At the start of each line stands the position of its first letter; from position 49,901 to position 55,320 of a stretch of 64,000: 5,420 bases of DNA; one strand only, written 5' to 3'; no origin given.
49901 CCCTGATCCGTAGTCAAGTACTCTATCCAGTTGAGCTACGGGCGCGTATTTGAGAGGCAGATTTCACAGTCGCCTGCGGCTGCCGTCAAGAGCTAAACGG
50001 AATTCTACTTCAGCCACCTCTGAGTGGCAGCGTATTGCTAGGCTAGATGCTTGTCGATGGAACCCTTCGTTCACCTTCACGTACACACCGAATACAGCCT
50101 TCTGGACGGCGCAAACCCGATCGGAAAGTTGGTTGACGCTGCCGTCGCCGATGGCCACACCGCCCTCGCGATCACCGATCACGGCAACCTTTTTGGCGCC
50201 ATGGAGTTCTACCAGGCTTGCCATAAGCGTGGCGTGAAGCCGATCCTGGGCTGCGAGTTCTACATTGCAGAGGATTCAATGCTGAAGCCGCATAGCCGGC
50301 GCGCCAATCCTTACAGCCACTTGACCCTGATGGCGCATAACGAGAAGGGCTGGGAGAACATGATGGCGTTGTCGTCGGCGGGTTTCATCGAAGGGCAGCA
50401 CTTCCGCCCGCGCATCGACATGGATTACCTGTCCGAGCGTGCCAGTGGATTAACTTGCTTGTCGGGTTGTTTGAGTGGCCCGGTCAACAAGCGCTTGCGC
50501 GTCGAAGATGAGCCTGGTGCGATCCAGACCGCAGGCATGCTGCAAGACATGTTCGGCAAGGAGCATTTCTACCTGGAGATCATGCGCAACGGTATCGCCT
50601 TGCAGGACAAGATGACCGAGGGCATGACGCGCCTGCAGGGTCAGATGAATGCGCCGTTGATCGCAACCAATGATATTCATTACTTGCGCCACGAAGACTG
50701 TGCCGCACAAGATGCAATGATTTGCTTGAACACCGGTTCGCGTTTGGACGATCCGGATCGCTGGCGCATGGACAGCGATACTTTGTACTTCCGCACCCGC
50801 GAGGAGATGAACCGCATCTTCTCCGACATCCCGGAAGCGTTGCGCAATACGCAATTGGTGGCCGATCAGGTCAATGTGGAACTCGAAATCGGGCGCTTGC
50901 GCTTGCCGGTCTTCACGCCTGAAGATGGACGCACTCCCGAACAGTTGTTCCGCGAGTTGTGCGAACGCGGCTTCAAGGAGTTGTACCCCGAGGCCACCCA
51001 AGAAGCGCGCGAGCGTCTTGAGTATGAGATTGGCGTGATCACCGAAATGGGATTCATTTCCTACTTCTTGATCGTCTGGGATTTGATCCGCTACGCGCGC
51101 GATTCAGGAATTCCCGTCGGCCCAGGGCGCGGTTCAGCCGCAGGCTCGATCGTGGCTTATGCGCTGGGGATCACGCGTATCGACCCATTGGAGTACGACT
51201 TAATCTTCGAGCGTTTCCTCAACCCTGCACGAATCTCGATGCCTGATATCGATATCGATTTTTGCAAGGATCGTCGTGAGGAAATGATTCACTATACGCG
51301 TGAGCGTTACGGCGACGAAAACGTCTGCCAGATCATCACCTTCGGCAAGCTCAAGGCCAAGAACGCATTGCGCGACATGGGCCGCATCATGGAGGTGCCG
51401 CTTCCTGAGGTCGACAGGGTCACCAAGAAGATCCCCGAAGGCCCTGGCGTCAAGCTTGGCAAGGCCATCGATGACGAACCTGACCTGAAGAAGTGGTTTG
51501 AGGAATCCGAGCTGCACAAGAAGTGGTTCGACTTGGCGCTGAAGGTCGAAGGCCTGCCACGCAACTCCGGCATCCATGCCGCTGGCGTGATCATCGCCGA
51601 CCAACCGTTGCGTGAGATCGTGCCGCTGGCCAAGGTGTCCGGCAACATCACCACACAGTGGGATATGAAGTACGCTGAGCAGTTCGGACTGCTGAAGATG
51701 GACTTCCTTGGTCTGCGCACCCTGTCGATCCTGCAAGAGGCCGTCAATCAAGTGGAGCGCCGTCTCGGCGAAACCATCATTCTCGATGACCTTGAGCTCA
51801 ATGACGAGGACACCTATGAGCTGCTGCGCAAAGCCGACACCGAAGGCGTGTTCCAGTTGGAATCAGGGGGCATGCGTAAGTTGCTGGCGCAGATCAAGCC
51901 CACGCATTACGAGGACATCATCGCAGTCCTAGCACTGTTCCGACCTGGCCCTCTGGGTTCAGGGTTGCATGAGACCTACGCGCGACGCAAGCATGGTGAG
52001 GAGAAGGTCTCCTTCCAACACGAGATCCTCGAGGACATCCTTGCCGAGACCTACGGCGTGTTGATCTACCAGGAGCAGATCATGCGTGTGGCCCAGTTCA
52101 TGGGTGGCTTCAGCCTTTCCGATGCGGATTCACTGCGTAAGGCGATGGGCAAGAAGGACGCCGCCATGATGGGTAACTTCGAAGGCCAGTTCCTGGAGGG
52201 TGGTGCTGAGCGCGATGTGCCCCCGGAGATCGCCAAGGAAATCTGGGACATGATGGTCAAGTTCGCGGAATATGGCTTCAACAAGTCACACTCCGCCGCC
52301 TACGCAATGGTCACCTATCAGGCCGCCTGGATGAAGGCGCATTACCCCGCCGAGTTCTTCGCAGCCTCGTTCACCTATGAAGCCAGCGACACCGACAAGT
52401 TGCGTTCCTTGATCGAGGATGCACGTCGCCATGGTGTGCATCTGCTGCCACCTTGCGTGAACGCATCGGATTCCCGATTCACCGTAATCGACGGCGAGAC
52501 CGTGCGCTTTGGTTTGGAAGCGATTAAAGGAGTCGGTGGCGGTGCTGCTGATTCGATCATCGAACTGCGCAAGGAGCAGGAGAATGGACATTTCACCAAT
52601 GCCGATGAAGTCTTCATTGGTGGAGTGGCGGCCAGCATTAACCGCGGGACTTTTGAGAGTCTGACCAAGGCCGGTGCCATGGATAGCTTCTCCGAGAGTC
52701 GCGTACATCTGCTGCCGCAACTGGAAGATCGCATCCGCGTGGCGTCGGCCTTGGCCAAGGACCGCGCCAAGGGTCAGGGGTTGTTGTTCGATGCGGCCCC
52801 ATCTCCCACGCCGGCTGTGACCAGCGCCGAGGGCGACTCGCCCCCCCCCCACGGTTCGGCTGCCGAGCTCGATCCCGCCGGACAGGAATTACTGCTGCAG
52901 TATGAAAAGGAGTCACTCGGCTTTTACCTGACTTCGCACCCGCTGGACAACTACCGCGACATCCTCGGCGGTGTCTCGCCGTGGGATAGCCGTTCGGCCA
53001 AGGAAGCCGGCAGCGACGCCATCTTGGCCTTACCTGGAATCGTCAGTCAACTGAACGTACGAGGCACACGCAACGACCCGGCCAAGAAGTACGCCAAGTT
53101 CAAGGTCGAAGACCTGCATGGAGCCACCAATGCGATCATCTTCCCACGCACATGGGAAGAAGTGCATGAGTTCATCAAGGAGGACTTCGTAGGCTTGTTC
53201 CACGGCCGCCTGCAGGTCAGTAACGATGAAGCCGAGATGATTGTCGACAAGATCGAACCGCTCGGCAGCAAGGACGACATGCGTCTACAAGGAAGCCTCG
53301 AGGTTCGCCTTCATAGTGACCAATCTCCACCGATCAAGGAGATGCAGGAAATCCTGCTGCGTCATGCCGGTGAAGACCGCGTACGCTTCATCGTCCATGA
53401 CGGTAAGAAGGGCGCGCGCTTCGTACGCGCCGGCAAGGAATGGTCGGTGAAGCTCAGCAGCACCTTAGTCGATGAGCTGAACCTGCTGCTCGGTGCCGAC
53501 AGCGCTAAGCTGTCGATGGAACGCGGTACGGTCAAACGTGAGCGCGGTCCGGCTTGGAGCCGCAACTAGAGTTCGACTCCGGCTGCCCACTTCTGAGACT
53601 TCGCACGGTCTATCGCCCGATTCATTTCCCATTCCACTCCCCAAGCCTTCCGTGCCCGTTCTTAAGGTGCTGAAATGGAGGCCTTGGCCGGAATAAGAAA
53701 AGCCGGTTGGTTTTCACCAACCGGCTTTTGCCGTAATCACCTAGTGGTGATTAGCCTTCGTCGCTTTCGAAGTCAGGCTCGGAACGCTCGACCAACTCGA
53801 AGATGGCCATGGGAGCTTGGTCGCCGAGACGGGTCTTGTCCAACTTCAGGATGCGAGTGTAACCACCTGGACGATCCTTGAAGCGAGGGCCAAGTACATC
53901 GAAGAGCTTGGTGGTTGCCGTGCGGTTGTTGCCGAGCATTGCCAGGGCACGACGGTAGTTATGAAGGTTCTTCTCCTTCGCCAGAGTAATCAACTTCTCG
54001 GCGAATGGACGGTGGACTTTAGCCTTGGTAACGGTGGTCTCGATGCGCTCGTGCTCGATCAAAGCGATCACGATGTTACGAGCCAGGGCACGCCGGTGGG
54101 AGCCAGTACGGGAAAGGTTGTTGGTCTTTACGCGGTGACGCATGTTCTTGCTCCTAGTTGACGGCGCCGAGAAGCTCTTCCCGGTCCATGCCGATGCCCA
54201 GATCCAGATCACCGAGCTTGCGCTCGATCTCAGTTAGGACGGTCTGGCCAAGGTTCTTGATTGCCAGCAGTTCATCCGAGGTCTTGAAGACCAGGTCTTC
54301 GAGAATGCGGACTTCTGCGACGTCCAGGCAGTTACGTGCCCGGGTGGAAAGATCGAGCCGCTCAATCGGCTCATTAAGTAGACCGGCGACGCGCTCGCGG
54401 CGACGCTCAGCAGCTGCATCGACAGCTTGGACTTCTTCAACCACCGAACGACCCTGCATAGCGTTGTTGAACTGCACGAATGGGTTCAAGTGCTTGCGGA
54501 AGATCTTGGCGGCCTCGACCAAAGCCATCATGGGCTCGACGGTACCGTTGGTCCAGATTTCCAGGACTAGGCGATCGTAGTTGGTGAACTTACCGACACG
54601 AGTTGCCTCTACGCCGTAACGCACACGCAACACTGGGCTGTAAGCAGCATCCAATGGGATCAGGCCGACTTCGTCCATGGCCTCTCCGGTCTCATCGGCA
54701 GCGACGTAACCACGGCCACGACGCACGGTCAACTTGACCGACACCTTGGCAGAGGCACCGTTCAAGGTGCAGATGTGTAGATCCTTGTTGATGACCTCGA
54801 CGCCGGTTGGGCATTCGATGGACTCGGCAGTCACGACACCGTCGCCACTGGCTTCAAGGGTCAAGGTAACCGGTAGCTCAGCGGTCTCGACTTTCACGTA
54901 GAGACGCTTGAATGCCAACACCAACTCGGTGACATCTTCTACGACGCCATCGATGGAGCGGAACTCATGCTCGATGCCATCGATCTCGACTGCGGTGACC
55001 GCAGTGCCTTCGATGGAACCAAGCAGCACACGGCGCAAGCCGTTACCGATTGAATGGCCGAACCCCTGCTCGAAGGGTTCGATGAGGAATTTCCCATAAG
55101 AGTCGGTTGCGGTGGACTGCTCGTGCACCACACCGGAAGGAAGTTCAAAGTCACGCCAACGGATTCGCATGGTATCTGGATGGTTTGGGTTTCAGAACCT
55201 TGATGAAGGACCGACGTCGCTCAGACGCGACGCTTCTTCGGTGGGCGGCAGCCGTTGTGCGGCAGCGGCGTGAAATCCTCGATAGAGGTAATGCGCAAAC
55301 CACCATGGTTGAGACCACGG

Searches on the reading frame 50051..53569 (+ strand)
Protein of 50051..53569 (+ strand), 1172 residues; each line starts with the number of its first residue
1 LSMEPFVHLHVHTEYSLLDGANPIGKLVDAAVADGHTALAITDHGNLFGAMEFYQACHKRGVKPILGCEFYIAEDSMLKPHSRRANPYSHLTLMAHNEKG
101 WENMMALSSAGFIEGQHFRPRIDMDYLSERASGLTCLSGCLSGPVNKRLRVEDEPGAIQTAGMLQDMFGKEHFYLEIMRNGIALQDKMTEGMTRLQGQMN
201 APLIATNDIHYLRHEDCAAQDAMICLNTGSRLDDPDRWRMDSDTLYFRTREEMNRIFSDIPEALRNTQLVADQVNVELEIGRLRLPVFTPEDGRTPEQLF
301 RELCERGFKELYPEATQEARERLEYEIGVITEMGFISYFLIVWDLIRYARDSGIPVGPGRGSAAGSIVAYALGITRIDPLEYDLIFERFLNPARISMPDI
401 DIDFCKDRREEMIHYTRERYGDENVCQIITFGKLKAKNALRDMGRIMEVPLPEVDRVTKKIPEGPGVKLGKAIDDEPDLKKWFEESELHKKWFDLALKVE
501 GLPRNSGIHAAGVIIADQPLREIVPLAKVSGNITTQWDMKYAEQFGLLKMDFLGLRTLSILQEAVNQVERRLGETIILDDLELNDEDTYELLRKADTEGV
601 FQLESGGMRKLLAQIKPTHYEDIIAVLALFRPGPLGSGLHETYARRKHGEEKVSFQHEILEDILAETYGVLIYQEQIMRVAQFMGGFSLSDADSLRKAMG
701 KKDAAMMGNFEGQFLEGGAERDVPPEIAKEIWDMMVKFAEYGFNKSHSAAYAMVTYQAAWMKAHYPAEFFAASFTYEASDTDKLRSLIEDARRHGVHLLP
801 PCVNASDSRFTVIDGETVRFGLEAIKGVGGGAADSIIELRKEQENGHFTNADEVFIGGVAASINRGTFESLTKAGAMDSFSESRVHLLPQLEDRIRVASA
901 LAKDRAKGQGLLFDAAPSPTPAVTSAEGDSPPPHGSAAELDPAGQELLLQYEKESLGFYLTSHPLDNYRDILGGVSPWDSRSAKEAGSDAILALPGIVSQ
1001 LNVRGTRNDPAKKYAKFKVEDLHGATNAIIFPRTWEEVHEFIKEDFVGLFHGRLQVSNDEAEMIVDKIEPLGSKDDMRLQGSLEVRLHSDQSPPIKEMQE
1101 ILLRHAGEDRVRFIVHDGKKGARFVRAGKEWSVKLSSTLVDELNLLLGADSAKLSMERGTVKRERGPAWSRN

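Call 18: search_protein_families(library=pfam, proteins=[window:50051-53569:+], max_evalue=0.001)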
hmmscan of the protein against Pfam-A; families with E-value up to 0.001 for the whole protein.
window:50051-53569:+ (1172 aa): 5 families
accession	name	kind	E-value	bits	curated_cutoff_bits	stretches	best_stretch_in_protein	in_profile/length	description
PF07733.18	DNA_pol3_alpha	-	7.1e-102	340.9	23.9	1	299-554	2-260/260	Bacterial DNA polymerase III alpha NTPase domain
PF17657.6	DNA_pol3_finger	-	4.5e-57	192.4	22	1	557-720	1-164/166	Bacterial DNA polymerase III alpha subunit finger domain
PF02811.25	PHP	-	1.2e-50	172.5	26.4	1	8-179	1-163/164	PHP domain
PF14579.12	HHH_6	-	5.4e-21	75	25.6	1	795-885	1-88/90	Helix-hairpin-helix motif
PF01336.31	tRNA_anti-codon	-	1.1e-05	25.7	27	1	1007-1071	11-75/75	OB-fold nucleic acid binding domain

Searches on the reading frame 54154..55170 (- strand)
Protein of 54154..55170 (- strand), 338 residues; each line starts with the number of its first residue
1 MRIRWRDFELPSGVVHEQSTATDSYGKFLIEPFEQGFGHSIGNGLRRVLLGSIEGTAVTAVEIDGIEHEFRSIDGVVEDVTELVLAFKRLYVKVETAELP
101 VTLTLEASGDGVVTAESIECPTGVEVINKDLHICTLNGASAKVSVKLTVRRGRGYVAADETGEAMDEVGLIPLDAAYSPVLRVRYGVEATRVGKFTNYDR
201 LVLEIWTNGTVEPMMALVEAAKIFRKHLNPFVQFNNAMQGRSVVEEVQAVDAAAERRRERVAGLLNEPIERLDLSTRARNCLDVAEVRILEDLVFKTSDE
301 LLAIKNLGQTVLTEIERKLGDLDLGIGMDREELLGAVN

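Call 67: search_protein_families(library=pfam, proteins=[window:54154-55170:-], max_evalue=0.001)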
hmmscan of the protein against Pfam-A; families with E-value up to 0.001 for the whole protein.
window:54154-55170:- (338 aa): 3 families
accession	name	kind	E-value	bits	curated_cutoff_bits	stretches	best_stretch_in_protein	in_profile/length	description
PF01000.31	RNA_pol_A_bac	-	1.6e-28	99.7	33.9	1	61-178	1-119/119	RNA polymerase Rpb3/RpoA insert domain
PF01193.29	RNA_pol_L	-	4.8e-21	74.7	24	1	31-228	1-74/74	RNA polymerase Rpb3/Rpb11 dimerisation domain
PF03118.21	RNA_pol_A_CTD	-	8.8e-17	61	23.8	1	264-320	10-66/67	Bacterial RNA polymerase, alpha chain C terminal domain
